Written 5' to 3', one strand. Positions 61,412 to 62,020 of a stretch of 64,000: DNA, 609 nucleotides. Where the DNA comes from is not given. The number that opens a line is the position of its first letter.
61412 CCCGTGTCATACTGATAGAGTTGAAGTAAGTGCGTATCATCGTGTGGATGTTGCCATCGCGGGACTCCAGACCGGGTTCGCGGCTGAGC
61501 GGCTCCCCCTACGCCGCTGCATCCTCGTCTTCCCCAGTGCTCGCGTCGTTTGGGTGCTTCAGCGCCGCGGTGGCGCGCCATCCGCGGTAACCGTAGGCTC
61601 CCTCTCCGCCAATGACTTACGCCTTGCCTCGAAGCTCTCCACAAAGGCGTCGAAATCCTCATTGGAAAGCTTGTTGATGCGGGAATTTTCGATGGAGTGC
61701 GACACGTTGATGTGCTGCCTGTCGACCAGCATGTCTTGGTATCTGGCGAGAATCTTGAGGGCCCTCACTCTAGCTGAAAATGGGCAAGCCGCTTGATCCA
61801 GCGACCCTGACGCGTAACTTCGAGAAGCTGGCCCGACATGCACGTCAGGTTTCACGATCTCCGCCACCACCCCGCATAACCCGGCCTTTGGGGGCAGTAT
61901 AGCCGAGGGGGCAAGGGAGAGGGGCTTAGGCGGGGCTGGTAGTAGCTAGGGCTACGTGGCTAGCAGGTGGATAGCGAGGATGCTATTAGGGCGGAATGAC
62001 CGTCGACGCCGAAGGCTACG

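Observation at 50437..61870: Same-orientation family of small-ORF units ending in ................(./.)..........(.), three of them in direct tandem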

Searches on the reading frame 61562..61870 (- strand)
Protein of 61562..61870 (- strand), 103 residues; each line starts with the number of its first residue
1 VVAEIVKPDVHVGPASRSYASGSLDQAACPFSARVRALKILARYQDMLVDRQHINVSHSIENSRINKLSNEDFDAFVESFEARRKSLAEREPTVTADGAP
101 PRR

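Call 9: search_protein_families(library=pfam, max_evalue=10, proteins=[window:61562-61870:-])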
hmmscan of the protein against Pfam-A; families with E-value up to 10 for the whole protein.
seq(103 aa): 3 families
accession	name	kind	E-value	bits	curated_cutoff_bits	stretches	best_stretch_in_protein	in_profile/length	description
PF03421.22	Acetyltransf_14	-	0.049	13.6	24.4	1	40-68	233-261/263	YopJ Serine/Threonine acetyltransferase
PF06748.17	DUF1217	-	0.16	12.5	22.9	1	60-93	24-57/149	Protein of unknown function (DUF1217)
PF10200.14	Ndufs5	-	0.17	12.6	21.2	1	49-82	36-69/96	NADH:ubiquinone oxidoreductase, NDUFS5-15kDa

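Call 41: search_protein_representatives(alignment_id=A1)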
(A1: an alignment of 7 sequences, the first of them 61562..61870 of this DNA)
Query: 7 sequences, 107 profile positions. Proteins with E-value up to 0.001 (for the whole library): 6; up to 1e-10: 4; up to 1e-30: 0. The best 6 are listed.
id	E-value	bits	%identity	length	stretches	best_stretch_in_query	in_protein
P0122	1.2e-22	96.3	-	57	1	47-103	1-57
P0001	1.5e-20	89.6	-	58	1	47-104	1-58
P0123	3.8e-13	65.8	-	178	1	28-100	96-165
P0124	8.8e-12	61.4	-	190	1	30-100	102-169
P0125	1.7e-06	44.4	-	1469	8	11-97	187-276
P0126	4.9e-05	39.7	-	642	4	6-56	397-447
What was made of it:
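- On Terminase small subunit (Terminase_2 / SPP1-SF6 G1P-like): Profile search E = 3.8e-13 to P0123 (call 41).
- A profile of the window peptides, searched against 1.84 billion proteins, gives only P0123 (E = 3.8e-13) and P0124 (E = 8.8e-12) besides the window's own ORFs at E below 1e-10 (call 41).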

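Call 43: search_protein_families(library=pfam, max_evalue=1, proteins=[P0123, P0124])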
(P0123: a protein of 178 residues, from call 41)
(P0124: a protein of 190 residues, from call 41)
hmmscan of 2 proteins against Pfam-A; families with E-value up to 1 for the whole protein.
P0123 (178 aa): 1 family
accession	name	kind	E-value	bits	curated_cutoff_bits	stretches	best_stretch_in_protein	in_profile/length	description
PF03592.21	Terminase_2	-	2.7e-08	35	26.1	1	12-91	2-76/141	Terminase small subunit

P0124 (190 aa): 0 families

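Call 44: search_protein_families(library=phrogs, max_evalue=1, proteins=[P0123, P0124, window:61562-61870:-])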
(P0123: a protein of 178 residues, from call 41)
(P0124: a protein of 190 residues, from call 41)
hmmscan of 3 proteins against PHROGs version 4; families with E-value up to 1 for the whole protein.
P0123 (178 aa): 8 families
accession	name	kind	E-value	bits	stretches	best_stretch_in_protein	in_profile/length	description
phrog_51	-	head and packaging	6.1e-18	66.5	1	8-139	86-233/261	terminase small subunit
phrog_1595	-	head and packaging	1.1e-06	29.8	1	10-72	3-65/164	terminase small subunit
phrog_5334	-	head and packaging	9.6e-05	23.6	1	15-124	21-122/162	terminase small subunit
phrog_2606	-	head and packaging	0.00049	20.5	1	13-85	91-159/310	terminase small subunit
phrog_641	-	head and packaging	0.003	19.1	1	12-69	4-56/162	terminase small subunit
phrog_1988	-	unknown function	0.0094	17.2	1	72-113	52-89/106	-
phrog_17390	-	unknown function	0.019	15.8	1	10-61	2-48/69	-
phrog_17913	-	unknown function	0.036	15.3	1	126-160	26-57/62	-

P0124 (190 aa): 3 families
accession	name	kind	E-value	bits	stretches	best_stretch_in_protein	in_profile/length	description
phrog_51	-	head and packaging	0.0088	16.8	1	54-140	124-233/261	terminase small subunit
phrog_1988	-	unknown function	0.081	14.2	1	69-116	43-88/106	-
phrog_25772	-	unknown function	0.22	12.2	1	109-189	40-118/202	-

window:61562-61870:- (103 aa): 1 family
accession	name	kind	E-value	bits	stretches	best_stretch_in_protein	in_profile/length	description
phrog_26693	-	unknown function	0.16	12.3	1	24-61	136-173/236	-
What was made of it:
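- On Terminase small subunit (Terminase_2 / SPP1-SF6 G1P-like): P0123 scores above the Pfam cut-off (call 43) and matches PHROG 51 (call 44).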

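Call 45: find_encoding_contigs(protein=P0123, flank=10000, max_places=6)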
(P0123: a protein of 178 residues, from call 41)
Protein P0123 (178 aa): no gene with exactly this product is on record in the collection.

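Call 46: find_related_loci(query=P0123, collection=viral_contigs, flank=6000)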
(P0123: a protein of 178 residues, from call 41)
Query P0123 (178 aa) in viral_contigs; peptide patterns used: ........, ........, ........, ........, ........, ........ (x = any residue, [..] = any of these).
38 stretches matched a pattern; 2 encode a relative of the query (tblastn E <= 1e-3); 2 distinct loci.
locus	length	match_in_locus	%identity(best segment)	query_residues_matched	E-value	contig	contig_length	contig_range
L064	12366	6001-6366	36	11-129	1e-14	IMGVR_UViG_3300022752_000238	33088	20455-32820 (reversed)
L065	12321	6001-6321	35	11-118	9e-10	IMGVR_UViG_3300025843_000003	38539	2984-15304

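Call 47: find_homologous_proteins(query=P0123, max_evalue=0.001)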
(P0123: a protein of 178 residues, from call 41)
Query P0123 (178 aa): 11 proteins with E <= 0.001 among 668 candidates.
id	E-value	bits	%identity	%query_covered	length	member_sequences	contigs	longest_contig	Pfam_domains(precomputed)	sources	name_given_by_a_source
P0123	4.6e-105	366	100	100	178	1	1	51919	PF03592.22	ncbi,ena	-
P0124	1.8e-49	186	68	81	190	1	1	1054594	-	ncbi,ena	-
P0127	1.9e-10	59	41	88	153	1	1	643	-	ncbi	-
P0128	1.6e-9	56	44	62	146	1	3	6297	-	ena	-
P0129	9.3e-8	50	34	61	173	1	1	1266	PF03592.22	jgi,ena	-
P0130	1.2e-7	50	48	41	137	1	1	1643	PF03592.22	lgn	-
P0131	4.3e-7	48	39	59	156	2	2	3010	-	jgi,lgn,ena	-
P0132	7.1e-7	47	39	59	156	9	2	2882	-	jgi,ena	jgi:hypothetical protein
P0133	2.4e-6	46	34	69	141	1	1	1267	PF03592.22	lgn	-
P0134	6.6e-4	38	35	59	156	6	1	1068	-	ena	-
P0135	8.0e-4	37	71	20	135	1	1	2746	-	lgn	-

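Call 48: find_encoding_contigs(protein=P0124, flank=10000, max_places=4)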
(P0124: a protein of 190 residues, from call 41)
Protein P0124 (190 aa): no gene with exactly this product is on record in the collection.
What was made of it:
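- No intact source element could be examined, because the contigs of P0123 and P0124 could not be retrieved (calls 45, 48).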

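Call 49: list_cluster_members(proteins=[P0123, P0124, P0122, P0127, P0128])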
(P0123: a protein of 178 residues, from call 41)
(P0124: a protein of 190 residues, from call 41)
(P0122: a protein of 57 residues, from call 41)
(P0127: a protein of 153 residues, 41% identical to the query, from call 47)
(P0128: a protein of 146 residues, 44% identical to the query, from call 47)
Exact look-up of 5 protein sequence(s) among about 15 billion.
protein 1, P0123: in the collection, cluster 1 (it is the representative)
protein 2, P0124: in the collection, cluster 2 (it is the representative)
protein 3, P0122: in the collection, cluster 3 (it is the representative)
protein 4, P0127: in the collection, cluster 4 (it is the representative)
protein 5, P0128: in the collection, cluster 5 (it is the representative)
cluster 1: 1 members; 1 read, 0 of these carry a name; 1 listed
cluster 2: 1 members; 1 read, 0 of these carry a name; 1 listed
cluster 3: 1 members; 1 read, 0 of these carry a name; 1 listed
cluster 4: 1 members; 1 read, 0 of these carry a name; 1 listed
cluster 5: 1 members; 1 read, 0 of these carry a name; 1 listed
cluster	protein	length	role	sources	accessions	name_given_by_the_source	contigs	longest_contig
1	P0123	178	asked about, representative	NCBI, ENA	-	-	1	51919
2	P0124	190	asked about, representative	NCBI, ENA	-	-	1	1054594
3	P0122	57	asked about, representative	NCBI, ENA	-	-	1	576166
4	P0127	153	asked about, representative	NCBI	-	-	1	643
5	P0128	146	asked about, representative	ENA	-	-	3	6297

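Call 59: find_related_loci(query=A3, collection=viral_contigs, flank=5000)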
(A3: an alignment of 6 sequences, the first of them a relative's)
Query A3 (178 aa) in viral_contigs; peptide patterns used: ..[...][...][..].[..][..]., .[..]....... (x = any residue, [..] = any of these).
36 stretches matched a pattern; 24 encode a relative of the query (tblastn E <= 1e-3); 24 distinct loci.
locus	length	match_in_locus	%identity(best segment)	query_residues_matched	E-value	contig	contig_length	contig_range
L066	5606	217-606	34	11-149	2e-13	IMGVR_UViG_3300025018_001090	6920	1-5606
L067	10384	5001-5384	32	11-149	4e-13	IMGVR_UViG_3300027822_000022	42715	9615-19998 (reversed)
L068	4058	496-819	41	11-123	1e-12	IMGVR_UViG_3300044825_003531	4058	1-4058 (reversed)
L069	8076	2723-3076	36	1-123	3e-11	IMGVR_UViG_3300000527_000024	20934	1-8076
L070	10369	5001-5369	34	8-133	6e-11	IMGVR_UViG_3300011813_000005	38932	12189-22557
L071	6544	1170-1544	34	9-138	7e-11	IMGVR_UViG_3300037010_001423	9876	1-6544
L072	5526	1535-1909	34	9-138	7e-11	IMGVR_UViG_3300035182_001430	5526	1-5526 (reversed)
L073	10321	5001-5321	35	8-119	2e-10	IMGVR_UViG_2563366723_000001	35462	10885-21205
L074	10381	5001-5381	33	11-142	4e-10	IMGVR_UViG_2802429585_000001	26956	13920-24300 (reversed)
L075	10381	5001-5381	34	11-134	5e-10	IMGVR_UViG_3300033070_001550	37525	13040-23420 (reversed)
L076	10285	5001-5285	38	18-120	6e-9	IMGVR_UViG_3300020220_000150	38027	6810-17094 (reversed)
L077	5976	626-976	30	9-130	6e-9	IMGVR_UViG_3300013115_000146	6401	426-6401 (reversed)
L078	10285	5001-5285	38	18-120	6e-9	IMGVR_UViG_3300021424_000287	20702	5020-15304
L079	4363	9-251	38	43-123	2e-8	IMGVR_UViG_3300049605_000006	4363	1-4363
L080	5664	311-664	34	11-134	7e-8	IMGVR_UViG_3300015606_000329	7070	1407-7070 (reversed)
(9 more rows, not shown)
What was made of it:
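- Tried and rejected: It was repeated with A3 (call 59).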

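Call 74: search_dna_similar(query=P0123, collection=phages, mode=protein, max_evalue=0.001, max_rows=15)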
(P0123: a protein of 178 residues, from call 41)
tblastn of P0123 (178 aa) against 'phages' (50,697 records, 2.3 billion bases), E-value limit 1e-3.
Records with a match: 150; places in all: 150; records where one place covers at least 80% of the query: 0.
Best place of each record, by identity: <60% 150.
By first word of the organism name: Klebsiella 43; Acinetobacter 28; Vibrio 17; Polaribacter 17; Bordetella 7; Salmonella 6; Bacteriophage 3; Nitratiruptor 3; Pseudomonas 3; Erwinia 2; and 15 more.
By host as written in the record: Klebsiella pneumoniae 29; - 18; Vibrio breoganii 16; Acinetobacter baumannii 13; Polaribacter sp. HaHaR_3_91 11; Bordetella avium 7; Polaribacter sp. R2A056_3_33 6; Salmonella typhimurium 3; and 39 more.
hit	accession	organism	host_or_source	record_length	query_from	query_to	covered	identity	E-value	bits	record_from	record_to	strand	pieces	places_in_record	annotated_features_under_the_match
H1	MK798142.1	Pantoea phage vB_PagM_AAM22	Pantoea agglomerans AUR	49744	14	128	65%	38.7%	9e-11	65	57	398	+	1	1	terminase small subunit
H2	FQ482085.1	Erwinia phage phiEt88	-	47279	13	124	63%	39.7%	5e-10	63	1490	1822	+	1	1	terS: phage terminase, small subunit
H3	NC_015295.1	Erwinia phage phiEt88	-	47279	13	124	63%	39.7%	5e-10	63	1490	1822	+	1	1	terS: terminase small subunit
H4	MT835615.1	Bacteriophage sp.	human fecal samples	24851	14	151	78%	32.1%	3e-4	46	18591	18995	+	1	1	record has no annotation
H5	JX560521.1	Acinetobacter phage phiAC-1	Acinetobacter soli KZ-1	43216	14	143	73%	33.8%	1e-8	59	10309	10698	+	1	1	putative terminase small subunit | putative terminase large subunit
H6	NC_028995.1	Acinetobacter phage phiAC-1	Acinetobacter soli KZ-1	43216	14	143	73%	33.8%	1e-8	59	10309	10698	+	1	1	putative terminase small subunit | terminase large subunit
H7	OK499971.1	Enterobacter phage vB_EclS_CobraSix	Enterobacter cloacae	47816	14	122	61%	39.8%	5e-9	60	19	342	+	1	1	hypothetical protein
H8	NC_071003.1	Enterobacter phage vB_EclS_CobraSix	Enterobacter cloacae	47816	14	122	61%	39.8%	5e-9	60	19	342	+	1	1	terminase small subunit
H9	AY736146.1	Enterobacteria phage ES18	-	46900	14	122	61%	38.9%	3e-10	64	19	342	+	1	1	1: gp1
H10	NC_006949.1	Enterobacteria phage ES18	Salmonella typhimurium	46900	14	122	61%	38.9%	3e-10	64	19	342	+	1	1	1: terminase small subunit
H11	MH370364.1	Salmonella phage S107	Salmonella enterica subsp. enterica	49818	14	122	61%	38.9%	4e-10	63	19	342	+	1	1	terminase small subunit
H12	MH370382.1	Salmonella phage S135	Salmonella enterica serotype ...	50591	14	122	61%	38.9%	4e-10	63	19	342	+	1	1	terminase small subunit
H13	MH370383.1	Salmonella phage S137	Salmonella enterica serotype ...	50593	14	122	61%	38.9%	4e-10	63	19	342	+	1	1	terminase small subunit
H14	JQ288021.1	Salmonella phage SPN3UB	Salmonella typhimurium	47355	14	122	61%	38.9%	4e-10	63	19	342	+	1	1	terminase small subunit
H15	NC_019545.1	Salmonella phage SPN3UB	Salmonella typhimurium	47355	14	122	61%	38.9%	4e-10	63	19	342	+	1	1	terminase small subunit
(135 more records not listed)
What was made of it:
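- P0123 matches Pfam Terminase_2 at 35 bits against a cut-off of 26.1 (call 43), PHROG 51 terminase small subunit at E = 6e-18 (call 44), and annotated terS genes in 150 GenBank phage records, including ES18 (call 74).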

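Call 76: search_solved_structures(query=A3, max_evalue=0.01, show_alignments=1)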
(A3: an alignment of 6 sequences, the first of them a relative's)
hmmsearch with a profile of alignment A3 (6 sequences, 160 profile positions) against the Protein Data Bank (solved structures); distinct sequences matched with E-value up to 0.01: 4.
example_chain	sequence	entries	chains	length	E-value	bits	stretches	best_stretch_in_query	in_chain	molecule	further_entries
21di_E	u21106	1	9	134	6e-19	72.1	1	4-117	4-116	Pam5 small terminase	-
3zqp_A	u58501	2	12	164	1.5e-15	61.1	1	4-77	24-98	TERMINASE SMALL SUBUNIT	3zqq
4zc3_A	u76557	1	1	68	2.5e-09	40.9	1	4-63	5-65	Terminase small subunit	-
2cmp_A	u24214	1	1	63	1.7e-08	38.1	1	4-57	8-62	TERMINASE SMALL SUBUNIT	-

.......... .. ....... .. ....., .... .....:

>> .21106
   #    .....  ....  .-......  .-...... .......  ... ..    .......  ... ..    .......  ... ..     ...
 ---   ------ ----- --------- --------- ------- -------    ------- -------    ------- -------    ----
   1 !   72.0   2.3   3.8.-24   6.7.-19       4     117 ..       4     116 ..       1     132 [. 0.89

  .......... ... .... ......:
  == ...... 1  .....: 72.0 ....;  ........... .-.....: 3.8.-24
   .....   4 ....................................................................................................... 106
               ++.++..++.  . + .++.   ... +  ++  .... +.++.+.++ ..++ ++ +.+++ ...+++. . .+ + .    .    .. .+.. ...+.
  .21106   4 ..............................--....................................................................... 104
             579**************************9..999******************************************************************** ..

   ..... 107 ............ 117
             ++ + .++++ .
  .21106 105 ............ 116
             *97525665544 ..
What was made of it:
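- On Terminase small subunit (Terminase_2 / SPP1-SF6 G1P-like): PDB small terminases are hit (call 76).
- The family profile hits the solved small terminases of Pam5 and SF6 (call 76).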

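Call 81: find_encoding_contigs(protein=P0128, flank=6000, max_places=3)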
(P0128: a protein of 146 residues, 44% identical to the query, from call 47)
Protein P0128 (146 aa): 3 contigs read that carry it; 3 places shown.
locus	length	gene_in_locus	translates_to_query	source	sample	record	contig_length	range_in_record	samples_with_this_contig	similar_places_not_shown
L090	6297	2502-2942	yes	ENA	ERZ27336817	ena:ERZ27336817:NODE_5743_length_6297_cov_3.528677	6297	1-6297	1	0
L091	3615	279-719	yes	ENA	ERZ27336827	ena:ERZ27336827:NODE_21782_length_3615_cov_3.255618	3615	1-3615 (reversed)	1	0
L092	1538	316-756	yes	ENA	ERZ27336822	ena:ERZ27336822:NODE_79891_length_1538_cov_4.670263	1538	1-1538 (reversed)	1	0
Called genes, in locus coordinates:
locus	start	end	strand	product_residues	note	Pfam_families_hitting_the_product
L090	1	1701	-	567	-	?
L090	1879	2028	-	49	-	-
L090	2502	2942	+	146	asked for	-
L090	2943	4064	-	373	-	PF13481:AAA_25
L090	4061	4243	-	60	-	PF12728:HTH_17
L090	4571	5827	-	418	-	PF13356:Arm-DNA-bind_3, PF22022:Phage_int_M (weak), PF00589:Phage_integrase (weak)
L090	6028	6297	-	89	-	?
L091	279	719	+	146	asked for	-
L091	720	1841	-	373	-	PF13481:AAA_25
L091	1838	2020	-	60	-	PF12728:HTH_17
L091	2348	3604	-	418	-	PF13356:Arm-DNA-bind_3, PF22022:Phage_int_M (weak), PF00589:Phage_integrase (weak)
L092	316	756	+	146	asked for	-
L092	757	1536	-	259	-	?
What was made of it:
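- Closest known: Phage satellites that carry their own terS. Same: A relative of this TerS clade sits in an island with an integrase, AlpA and AAA_25 (L090, call 81).
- A TerS relative, P0128, lies in a small island with a P4-type integrase, an AlpA-type HTH and an AAA_25 gene but no terL. terS-carrying satellite-like islands therefore exist in this clade (call 81).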

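Call 82: find_encoding_contigs(protein=P0135, flank=6000, max_places=3)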
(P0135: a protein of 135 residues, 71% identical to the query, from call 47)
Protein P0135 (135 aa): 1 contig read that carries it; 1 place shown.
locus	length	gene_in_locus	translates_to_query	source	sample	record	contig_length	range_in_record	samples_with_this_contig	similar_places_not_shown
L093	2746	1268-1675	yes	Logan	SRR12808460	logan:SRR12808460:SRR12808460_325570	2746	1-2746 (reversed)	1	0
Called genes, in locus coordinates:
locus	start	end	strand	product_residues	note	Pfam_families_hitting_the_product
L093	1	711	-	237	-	?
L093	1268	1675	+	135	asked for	-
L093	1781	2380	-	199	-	-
